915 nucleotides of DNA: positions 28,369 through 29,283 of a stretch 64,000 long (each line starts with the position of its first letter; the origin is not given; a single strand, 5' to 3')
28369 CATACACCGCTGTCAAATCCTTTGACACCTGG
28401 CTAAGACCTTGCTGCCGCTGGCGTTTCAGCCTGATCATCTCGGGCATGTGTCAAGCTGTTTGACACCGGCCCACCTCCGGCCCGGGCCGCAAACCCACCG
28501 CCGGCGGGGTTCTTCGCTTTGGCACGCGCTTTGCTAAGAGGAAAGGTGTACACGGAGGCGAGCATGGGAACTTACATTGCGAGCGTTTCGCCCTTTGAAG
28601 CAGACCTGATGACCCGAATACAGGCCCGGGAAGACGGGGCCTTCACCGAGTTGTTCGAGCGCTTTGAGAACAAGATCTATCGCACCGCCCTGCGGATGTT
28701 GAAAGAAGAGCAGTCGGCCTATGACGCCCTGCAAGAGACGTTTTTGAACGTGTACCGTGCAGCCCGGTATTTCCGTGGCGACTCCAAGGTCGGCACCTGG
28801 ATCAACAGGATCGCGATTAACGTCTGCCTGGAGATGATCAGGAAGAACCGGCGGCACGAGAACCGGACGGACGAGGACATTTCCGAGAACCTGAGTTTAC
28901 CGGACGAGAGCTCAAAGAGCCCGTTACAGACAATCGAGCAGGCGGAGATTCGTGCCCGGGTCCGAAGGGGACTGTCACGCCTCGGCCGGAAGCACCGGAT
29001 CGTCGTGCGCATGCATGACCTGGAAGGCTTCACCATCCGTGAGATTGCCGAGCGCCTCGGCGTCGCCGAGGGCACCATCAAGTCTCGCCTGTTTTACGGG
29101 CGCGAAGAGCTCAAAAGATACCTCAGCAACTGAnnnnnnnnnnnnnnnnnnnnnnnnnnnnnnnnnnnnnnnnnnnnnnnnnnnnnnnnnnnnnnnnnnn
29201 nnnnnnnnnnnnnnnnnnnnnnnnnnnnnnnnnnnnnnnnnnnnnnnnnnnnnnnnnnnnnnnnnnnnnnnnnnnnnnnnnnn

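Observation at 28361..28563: ECF sigma factor gene driven by a perfect sigma-54 promoter with two upstream 7-3-7 dyads (sigma-54 to ECF cascade)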

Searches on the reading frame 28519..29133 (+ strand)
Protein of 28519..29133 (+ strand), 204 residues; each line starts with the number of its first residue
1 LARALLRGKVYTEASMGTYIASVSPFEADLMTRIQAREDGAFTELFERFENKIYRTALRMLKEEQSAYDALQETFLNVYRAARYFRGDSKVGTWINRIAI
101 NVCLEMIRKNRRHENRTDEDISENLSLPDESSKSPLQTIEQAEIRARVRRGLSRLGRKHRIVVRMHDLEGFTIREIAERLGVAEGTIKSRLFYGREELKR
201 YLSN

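Call 6: search_protein_families(library=pfam, proteins=[window:28519-29133:+])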
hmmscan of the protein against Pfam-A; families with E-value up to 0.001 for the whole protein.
window:28519-29133:+ (204 aa): 5 families
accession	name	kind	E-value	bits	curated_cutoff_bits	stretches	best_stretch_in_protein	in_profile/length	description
PF04542.20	Sigma70_r2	-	1.2e-15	57.5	24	1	45-112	1-70/71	Sigma-70 region 2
PF08281.18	Sigma70_r4_2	-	9.1e-13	48.1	25.7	1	147-198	3-54/54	Sigma-70, region 4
PF04545.22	Sigma70_r4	-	7.8e-10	38.6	24.1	1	152-199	2-49/50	Sigma-70, region 4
PF07638.17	Sigma70_ECF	-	6.3e-07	29.9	21.1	1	29-202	6-183/185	ECF sigma factor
PF13384.12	HTH_23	-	0.00039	20.6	24.6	0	157-188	6-35/50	Homeodomain-like domain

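Call 7: find_homologous_proteins(query=window:28564-29133:+)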
Query window:28564-29133:+ (189 aa): 661 proteins with E <= 0.001 among 801 candidates; the best 120 are listed.
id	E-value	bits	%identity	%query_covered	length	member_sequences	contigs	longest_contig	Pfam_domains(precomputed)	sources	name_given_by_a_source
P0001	7.0e-108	376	90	100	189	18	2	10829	PF07638.18,PF04545.23,PF04542.21,PF08281.19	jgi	-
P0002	1.9e-103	362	87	100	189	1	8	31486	PF07638.18,PF04545.23,PF04542.21,PF08281.19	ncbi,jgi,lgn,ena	-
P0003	7.3e-97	340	84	100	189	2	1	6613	PF07638.18,PF04545.23,PF04542.21,PF08281.19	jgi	jgi:RNA polymerase sigma-70 factor, ECF subfamily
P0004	2.7e-96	338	83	100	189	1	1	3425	PF07638.18,PF04545.23,PF04542.21,PF08281.19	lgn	-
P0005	5.5e-94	331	78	100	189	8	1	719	PF07638.18,PF04545.23,PF04542.21,PF08281.19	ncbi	-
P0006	1.1e-92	327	79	100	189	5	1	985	PF07638.18,PF04545.23,PF04542.21,PF08281.19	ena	-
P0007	1.1e-87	310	75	100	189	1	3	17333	PF07638.18,PF04545.23,PF04542.21,PF08281.19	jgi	jgi:RNA polymerase sigma-70 factor (ECF subfamily)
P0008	1.3e-84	300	73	99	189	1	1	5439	PF07638.18,PF04545.23,PF04542.21,PF08281.19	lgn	-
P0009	1.6e-82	294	72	100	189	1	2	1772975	PF07638.18,PF04545.23,PF04542.21,PF08281.19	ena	-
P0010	1.9e-82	293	73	100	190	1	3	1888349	PF07638.18,PF04545.23,PF04542.21,PF08281.19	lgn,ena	-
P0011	2.0e-82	293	71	99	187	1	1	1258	PF07638.18,PF04545.23,PF04542.21,PF08281.19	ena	-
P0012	2.1e-82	293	71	99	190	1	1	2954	PF07638.18,PF04545.23,PF04542.21,PF08281.19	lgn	-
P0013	2.8e-81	289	69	100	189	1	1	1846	PF07638.18,PF04545.23,PF04542.21,PF08281.19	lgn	-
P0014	5.1e-81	289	71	100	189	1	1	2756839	PF07638.18,PF04545.23,PF04542.21,PF08281.19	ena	-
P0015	2.2e-80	287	69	100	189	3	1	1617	PF07638.18,PF04545.23,PF04542.21,PF08281.19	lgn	-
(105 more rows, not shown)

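Call 8: find_related_loci(query=window:28564-29130:+, collection=genome_contigs, flank=6000)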
Query window:28564-29130:+ (189 aa) in genome_contigs; peptide patterns used: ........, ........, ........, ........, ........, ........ (x = any residue, [..] = any of these).
139 stretches matched a pattern; 30 encode a relative of the query (tblastn E <= 1e-3); 30 distinct loci.
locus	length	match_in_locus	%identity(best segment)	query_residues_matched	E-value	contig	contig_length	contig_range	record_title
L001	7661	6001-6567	90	1-189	1e-116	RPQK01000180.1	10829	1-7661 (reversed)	MAG: Acidobacteria bacterium isolate metabat2.299 metabat2.299_Contig_422263, whole genome shotgun sequence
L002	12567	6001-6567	79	1-189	2e-102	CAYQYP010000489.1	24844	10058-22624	MAG TPA_asm: uncultured Acidobacteriota bacterium isolate binchicken_co216_114 genome assembly, contig: k141_3442118, wh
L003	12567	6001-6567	77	1-189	4e-101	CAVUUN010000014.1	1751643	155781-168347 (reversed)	MAG: uncultured Acidobacteriota bacterium isolate MFD03899.bin.1.231 genome assembly, contig: contig_563, whole genome s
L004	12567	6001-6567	70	1-189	1e-89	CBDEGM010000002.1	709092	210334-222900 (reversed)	MAG: Acidobacteriota bacterium isolate 63da1ed5-0035-4823-a345-c6a6c0b04f97 genome assembly, contig: contig_2, whole gen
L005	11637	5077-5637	69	1-187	5e-88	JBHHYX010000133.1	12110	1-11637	MAG: Acidobacteriota bacterium isolate Maj_2_bin.26 NODE_2936_length_12110_cov_8.068934, whole genome shotgun sequence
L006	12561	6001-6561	68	1-187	2e-86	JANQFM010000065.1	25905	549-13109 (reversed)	MAG: Acidobacteria bacterium isolate PL23a_bin.88 k99_6620173, whole genome shotgun sequence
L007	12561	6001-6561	68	1-187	3e-86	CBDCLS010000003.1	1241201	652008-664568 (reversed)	MAG: Acidobacteriota bacterium isolate 14630678-797e-49b2-a12b-7f7aca0c86a6 genome assembly, contig: contig_3, whole gen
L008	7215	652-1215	70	1-188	1e-84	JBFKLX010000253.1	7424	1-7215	MAG: Acidobacteriota bacterium isolate Mix_sand22.2022.08.D.24 k141_365557_length_7424_cov_12.9769, whole genome shotgun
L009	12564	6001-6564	65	1-188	5e-81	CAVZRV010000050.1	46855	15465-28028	MAG: uncultured Acidobacteriota bacterium isolate MFD05684.bin.2.2 genome assembly, contig: contig_90681, whole genome s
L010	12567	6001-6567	62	1-189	7e-76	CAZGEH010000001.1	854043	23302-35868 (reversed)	MAG TPA_asm: uncultured Acidobacteriota bacterium isolate binchicken_co274_138 genome assembly, contig: NODE_2_length_85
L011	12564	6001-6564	60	1-187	2e-74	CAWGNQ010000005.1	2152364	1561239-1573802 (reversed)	MAG: uncultured Acidobacteriota bacterium isolate MFD05684.bin.1.85 genome assembly, contig: contig_12981, whole genome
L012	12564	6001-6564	61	1-187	4e-74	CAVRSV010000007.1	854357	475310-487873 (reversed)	MAG: uncultured Acidobacteriota bacterium isolate MFD02923.bin.1.166 genome assembly, contig: contig_20397, whole genome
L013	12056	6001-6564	61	1-187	5e-73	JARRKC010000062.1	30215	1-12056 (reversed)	MAG: Acidobacteriota bacterium isolate Spart_036_MAG scaffold_1274, whole genome shotgun sequence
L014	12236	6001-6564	58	1-188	8e-73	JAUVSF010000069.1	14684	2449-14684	MAG: Acidobacteriota bacterium isolate CSMAG_733 CSMAG_733_k127_62843_length_14684_cov_13.9911, whole genome shotgun seq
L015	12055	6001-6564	56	1-188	2e-71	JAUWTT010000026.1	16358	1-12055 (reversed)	MAG: Acidobacteriota bacterium isolate CSMAG_2587 CSMAG_2587_k127_2098992_length_16358_cov_100.9758, whole genome shotgu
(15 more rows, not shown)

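Call 20: find_encoding_contigs(protein=P0002, flank=5000, max_places=4)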
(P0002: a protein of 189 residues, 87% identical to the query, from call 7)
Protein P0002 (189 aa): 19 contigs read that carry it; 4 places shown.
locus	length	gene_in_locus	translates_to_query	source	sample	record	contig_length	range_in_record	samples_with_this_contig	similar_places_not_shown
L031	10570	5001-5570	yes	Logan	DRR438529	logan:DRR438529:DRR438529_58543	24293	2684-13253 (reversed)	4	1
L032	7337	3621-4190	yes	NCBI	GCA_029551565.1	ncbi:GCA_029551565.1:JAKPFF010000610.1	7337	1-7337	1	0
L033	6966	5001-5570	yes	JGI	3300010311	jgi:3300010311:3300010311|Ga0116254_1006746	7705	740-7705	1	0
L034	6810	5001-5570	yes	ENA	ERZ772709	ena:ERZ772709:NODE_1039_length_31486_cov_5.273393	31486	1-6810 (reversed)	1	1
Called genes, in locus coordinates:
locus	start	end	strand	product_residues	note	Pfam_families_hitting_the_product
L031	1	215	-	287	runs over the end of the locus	PF03781:FGE-sulfatase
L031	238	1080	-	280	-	PF00378:ECH_1, PF16113:ECH_2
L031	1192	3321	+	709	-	PF02743:dCache_1, PF00672:HAMP, PF00512:HisKA, PF02518:HATPase_c, PF14501:HATPase_c_5 (faint)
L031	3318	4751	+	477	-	PF00072:Response_reg, PF00158:Sigma54_activat, PF13191:AAA_16 (weak), PF14532:Sigma54_activ_2, PF07728:AAA_5 (weak), PF25601:AAA_lid_14, PF02954:HTH_8, PF18024:HTH_50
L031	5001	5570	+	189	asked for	PF07638:Sigma70_ECF, PF04542:Sigma70_r2, PF08281:Sigma70_r4_2, PF04545:Sigma70_r4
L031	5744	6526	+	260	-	-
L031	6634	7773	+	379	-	PF03054:tRNA_Me_trans, PF20259:tRNA_Me_trans_M, PF20258:tRNA_Me_trans_C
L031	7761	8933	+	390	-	PF02684:LpxB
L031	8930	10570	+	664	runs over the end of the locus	PF01433:Peptidase_M1, PF00515:TPR_1 (weak), PF07719:TPR_2 (weak), PF13424:TPR_12 (faint), PF13432:TPR_16 (faint), PF13414:TPR_11 (faint)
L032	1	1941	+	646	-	?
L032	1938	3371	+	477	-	PF00072:Response_reg, PF00158:Sigma54_activat, PF13191:AAA_16 (weak), PF14532:Sigma54_activ_2, PF07728:AAA_5 (weak), PF25601:AAA_lid_14, PF02954:HTH_8, PF18024:HTH_50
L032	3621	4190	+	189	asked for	PF07638:Sigma70_ECF, PF04542:Sigma70_r2, PF08281:Sigma70_r4_2, PF04545:Sigma70_r4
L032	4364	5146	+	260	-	-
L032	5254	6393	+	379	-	PF03054:tRNA_Me_trans, PF20259:tRNA_Me_trans_M, PF20258:tRNA_Me_trans_C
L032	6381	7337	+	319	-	?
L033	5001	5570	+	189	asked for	PF07638:Sigma70_ECF, PF04542:Sigma70_r2, PF08281:Sigma70_r4_2, PF04545:Sigma70_r4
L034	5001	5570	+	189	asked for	PF07638:Sigma70_ECF, PF04542:Sigma70_r2, PF08281:Sigma70_r4_2, PF04545:Sigma70_r4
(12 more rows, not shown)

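Call 21: find_encoding_contigs(protein=P0003, flank=5000, max_places=3)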
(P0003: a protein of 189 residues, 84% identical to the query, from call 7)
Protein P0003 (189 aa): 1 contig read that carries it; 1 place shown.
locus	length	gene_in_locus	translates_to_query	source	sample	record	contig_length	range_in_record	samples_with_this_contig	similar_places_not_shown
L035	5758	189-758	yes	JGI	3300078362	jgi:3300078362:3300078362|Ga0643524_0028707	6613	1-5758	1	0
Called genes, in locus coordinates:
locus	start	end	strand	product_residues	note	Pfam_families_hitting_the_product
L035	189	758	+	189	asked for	PF07638:Sigma70_ECF (weak), PF04542:Sigma70_r2, PF04545:Sigma70_r4, PF08281:Sigma70_r4_2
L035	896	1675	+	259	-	-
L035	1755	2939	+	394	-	PF03054:tRNA_Me_trans, PF24167:DUF7411 (faint), PF20259:tRNA_Me_trans_M, PF20258:tRNA_Me_trans_C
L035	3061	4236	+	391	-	PF02684:LpxB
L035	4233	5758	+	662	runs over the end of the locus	PF01433:Peptidase_M1, PF07719:TPR_2 (faint), PF13424:TPR_12 (faint), PF13432:TPR_16 (faint), PF13414:TPR_11 (weak)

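Call 32: search_protein_families(library=ncbifam, proteins=[window:28564-29133:+], max_evalue=0.01)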
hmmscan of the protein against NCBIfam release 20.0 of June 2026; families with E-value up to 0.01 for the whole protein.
window:28564-29133:+ (189 aa): 103 families (the best 25 are shown)
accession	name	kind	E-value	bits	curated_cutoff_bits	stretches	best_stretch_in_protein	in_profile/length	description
NF007225.0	PRK09643.1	equivalog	1.1e-41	142.8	190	1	12-188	14-183/204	RNA polymerase sigma factor SigM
NF008888.0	PRK11922.1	equivalog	1.4e-37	129.6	204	1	12-188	17-197/231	RNA polymerase sigma factor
NF009171.0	PRK12518.1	equivalog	3.4e-35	121.6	208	1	11-188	13-185/191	RNA polymerase sigma factor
NF007223.0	PRK09641.1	equivalog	5.1e-32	111.2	209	1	15-188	8-185/187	RNA polymerase sigma factor SigW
NF009168.0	PRK12515.1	subfamily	2.3e-30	105.5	236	1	12-187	9-179/189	RNA polymerase sigma factor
TIGR02937.1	sigma70-ECF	superfamily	3.3e-30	104.9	42.9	1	26-187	2-165/165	sigma-70 family RNA polymerase sigma factor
NF009166.1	PRK12513.1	equivalog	1e-29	103.7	206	1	13-188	10-187/193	RNA polymerase sigma factor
NF004113.0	PRK05602.1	equivalog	3.1e-27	95.6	208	1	12-188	32-202/211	RNA polymerase sigma factor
TIGR02948.1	SigW_bacill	equivalog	5.2e-27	95.1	243.1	1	15-187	8-184/187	RNA polymerase sigma factor SigW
TIGR02950.1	SigM_subfam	subfamily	8.7e-27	93.9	147.95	1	28-186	3-157/159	RNA polymerase sigma factor, SigM family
NF058625.1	sigma_PG0214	equivalog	1.2e-26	93.4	130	1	26-188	5-162/170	GFO_1088 family ECF-type sigma factor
TIGR02985.1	Sig70_bacteroi1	subfamily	1.6e-26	93.4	126.4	1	26-186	2-161/162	RNA polymerase sigma-70 factor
NF007216.0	PRK09638.1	equivalog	2.7e-26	92.4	194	1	12-187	5-174/180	RNA polymerase sigma factor SigY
TIGR02939.1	RpoE_Sigma70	equivalog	9.5e-26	91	236.15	1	12-187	7-186/190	RNA polymerase sigma factor RpoE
NF009172.0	PRK12519.1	subfamily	4.1e-25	88.5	222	1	12-187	16-189/194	RNA polymerase sigma factor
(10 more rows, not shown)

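Call 34: search_solved_structures(query=window:28564-29133:+, max_evalue=0.00001)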
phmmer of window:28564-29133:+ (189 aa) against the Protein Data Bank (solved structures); distinct sequences matched with E-value up to 0.00001: 21.
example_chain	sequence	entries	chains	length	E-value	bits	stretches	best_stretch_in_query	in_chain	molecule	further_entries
6in7_B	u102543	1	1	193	1.9e-20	76.7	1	13-187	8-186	RNA polymerase sigma-H factor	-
8z6g_B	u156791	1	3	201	2.1e-20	76.6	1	13-187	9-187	RNA polymerase sigma factor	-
9m9d_F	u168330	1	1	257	7.3e-19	71.6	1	27-188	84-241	ECF RNA polymerase sigma factor SigE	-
9m9e_F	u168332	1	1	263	7.8e-19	71.5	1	27-188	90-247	ECF RNA polymerase sigma factor SigE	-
9m98_F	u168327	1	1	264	7.9e-19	71.5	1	27-188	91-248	ECF RNA polymerase sigma factor SigE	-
1or7_A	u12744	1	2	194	6.7e-18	68.4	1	14-183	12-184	RNA polymerase sigma-E factor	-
6jbq_F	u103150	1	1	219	8.4e-18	68.1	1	13-183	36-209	ECF RNA polymerase sigma-E factor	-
5wuq_A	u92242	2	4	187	2.3e-17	66.7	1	18-187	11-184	ECF RNA polymerase sigma factor SigW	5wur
5zx2_F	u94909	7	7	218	5.9e-17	65.4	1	35-187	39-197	ECF RNA polymerase sigma factor SigH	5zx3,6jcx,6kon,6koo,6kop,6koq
6jcy_F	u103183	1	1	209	2.1e-16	63.6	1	35-187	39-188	ECF RNA polymerase sigma factor SigH,ECF RNA polymerase sigma factor SigE,ECF RNA polymera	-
6dv9_F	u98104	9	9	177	4.8e-13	52.7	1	22-184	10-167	ECF RNA polymerase sigma factor SigL | RNA polymerase sigma factor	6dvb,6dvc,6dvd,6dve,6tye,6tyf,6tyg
2q1z_A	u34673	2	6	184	7.7e-13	52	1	20-188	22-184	RpoE, ECF SigE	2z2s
2map_A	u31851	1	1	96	1.3e-09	41.5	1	15-97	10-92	RNA polymerase sigma factor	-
2mao_A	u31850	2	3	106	1.5e-09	41.2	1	15-97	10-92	RNA polymerase sigma factor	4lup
4nqw_A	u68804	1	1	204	5.3e-08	36.2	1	15-182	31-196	ECF RNA polymerase sigma factor SigK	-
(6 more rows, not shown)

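Call 41: find_encoding_contigs(protein=window:28564-29133:+, flank=4000, max_places=6)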
Protein window:28564-29133:+ (189 aa): no gene with exactly this product is on record in the collection.

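Call 42: list_cluster_members(proteins=[P0001, window:28564-29130:+])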
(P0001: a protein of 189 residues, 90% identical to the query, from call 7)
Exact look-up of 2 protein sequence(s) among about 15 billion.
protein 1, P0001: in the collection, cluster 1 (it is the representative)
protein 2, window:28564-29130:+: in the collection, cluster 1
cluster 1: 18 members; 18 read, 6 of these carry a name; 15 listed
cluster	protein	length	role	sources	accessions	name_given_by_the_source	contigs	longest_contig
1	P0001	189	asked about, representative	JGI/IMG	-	-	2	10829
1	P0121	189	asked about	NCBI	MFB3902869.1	MAG: RNA polymerase sigma factor [Acidobacteriota bacterium]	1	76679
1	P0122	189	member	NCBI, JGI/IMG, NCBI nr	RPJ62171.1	MAG: RNA polymerase sigma factor [Acidobacteria bacterium] | MAG: RNA polymerase sigma factor [Acidobacteriota bacterium]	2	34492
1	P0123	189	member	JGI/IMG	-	RNA polymerase sigma-70 factor (ECF subfamily)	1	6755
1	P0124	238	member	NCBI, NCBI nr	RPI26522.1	MAG: sigma-70 family RNA polymerase sigma factor [Acidobacteria bacterium] | MAG: sigma-70 family RNA polymerase sigma factor [Acidobacteriota bacterium]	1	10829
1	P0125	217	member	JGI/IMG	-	RNA polymerase sigma-70 factor (ECF subfamily)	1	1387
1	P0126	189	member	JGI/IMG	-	RNA polymerase sigma-70 factor (ECF subfamily)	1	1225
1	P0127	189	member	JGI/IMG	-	-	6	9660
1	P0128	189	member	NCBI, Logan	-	-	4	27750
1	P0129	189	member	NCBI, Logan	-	-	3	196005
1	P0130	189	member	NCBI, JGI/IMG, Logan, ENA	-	-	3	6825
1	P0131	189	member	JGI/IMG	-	-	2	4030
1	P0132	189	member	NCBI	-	-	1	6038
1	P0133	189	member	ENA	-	-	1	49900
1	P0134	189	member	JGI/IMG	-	-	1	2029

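Call 43: find_encoding_contigs(protein=P0129, flank=4000, max_places=3)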
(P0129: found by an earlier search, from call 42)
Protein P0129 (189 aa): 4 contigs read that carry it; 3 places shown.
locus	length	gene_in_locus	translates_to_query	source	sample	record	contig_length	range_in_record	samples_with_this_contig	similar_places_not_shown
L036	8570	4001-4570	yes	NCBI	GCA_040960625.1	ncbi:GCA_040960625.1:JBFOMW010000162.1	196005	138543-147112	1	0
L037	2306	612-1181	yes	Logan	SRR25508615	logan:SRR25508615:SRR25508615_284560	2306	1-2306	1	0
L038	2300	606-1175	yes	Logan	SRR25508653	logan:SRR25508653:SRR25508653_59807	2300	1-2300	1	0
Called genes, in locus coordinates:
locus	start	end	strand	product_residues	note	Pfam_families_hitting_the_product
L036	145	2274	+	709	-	PF02743:dCache_1 (weak), PF00672:HAMP, PF00512:HisKA, PF02518:HATPase_c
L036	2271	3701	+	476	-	PF00072:Response_reg, PF00158:Sigma54_activat, PF14532:Sigma54_activ_2, PF07728:AAA_5 (weak), PF25601:AAA_lid_14, PF02954:HTH_8, PF18024:HTH_50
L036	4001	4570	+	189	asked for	PF07638:Sigma70_ECF (weak), PF04542:Sigma70_r2, PF08281:Sigma70_r4_2, PF04545:Sigma70_r4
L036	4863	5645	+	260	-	-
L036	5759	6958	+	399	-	PF03054:tRNA_Me_trans, PF20259:tRNA_Me_trans_M, PF20258:tRNA_Me_trans_C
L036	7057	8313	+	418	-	PF02684:LpxB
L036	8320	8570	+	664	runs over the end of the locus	PF01433:Peptidase_M1, PF07719:TPR_2 (faint), PF13432:TPR_16 (faint)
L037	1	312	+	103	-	?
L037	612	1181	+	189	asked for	PF07638:Sigma70_ECF (weak), PF04542:Sigma70_r2, PF08281:Sigma70_r4_2, PF04545:Sigma70_r4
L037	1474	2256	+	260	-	-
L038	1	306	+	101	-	?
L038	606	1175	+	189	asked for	PF07638:Sigma70_ECF (weak), PF04542:Sigma70_r2, PF08281:Sigma70_r4_2, PF04545:Sigma70_r4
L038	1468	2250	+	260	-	-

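Call 44: find_encoding_contigs(protein=P0122, flank=4000, max_places=3)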
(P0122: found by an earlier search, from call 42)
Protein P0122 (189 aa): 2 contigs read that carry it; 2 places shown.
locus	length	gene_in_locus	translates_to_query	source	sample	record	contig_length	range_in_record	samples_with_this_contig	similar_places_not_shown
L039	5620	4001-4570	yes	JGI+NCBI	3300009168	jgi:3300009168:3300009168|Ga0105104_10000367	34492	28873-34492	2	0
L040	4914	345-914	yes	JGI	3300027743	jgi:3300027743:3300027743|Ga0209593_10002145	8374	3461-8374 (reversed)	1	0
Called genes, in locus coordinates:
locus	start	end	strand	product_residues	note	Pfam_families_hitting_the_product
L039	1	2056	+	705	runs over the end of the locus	PF02743:dCache_1, PF00672:HAMP, PF00512:HisKA, PF02518:HATPase_c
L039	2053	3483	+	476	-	PF00072:Response_reg, PF00158:Sigma54_activat, PF14532:Sigma54_activ_2, PF07728:AAA_5 (weak), PF25601:AAA_lid_14, PF02954:HTH_8, PF18024:HTH_50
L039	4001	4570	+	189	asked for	PF07638:Sigma70_ECF (weak), PF04542:Sigma70_r2, PF08281:Sigma70_r4_2, PF04545:Sigma70_r4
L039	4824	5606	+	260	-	-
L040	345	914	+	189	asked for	PF07638:Sigma70_ECF (weak), PF04542:Sigma70_r2, PF08281:Sigma70_r4_2, PF04545:Sigma70_r4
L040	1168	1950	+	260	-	-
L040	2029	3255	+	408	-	PF00733:Asn_synthase (faint), PF03054:tRNA_Me_trans, PF20259:tRNA_Me_trans_M, PF20258:tRNA_Me_trans_C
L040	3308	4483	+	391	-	PF02684:LpxB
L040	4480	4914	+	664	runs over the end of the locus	PF01433:Peptidase_M1, PF00515:TPR_1 (faint), PF07719:TPR_2 (faint), PF13432:TPR_16 (weak)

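Call 45: find_encoding_contigs(protein=P0133, flank=4000, max_places=3)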
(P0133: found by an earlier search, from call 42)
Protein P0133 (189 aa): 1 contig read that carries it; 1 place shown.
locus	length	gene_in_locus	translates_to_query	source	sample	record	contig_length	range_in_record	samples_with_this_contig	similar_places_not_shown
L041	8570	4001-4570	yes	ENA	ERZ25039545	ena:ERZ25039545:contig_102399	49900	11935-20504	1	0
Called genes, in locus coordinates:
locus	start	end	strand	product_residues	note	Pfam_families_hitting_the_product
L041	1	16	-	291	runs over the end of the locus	PF00376:MerR (weak), PF12728:HTH_17, PF13411:MerR_1 (weak)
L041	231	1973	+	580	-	PF02743:dCache_1, PF00672:HAMP, PF00512:HisKA (weak)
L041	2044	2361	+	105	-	PF02518:HATPase_c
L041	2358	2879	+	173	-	PF00072:Response_reg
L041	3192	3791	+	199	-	PF00158:Sigma54_activat, PF25601:AAA_lid_14, PF18024:HTH_50, PF02954:HTH_8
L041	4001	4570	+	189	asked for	PF07638:Sigma70_ECF (weak), PF04542:Sigma70_r2, PF08281:Sigma70_r4_2, PF04545:Sigma70_r4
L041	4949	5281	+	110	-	-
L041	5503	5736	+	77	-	-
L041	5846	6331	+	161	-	PF03054:tRNA_Me_trans, PF24167:DUF7411 (faint)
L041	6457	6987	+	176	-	PF20259:tRNA_Me_trans_M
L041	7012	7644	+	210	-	PF02684:LpxB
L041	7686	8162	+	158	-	PF02684:LpxB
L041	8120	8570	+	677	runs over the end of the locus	PF01433:Peptidase_M1, PF13414:TPR_11 (faint), PF00515:TPR_1 (faint), PF07719:TPR_2 (weak), PF13181:TPR_8 (faint), PF13432:TPR_16 (weak)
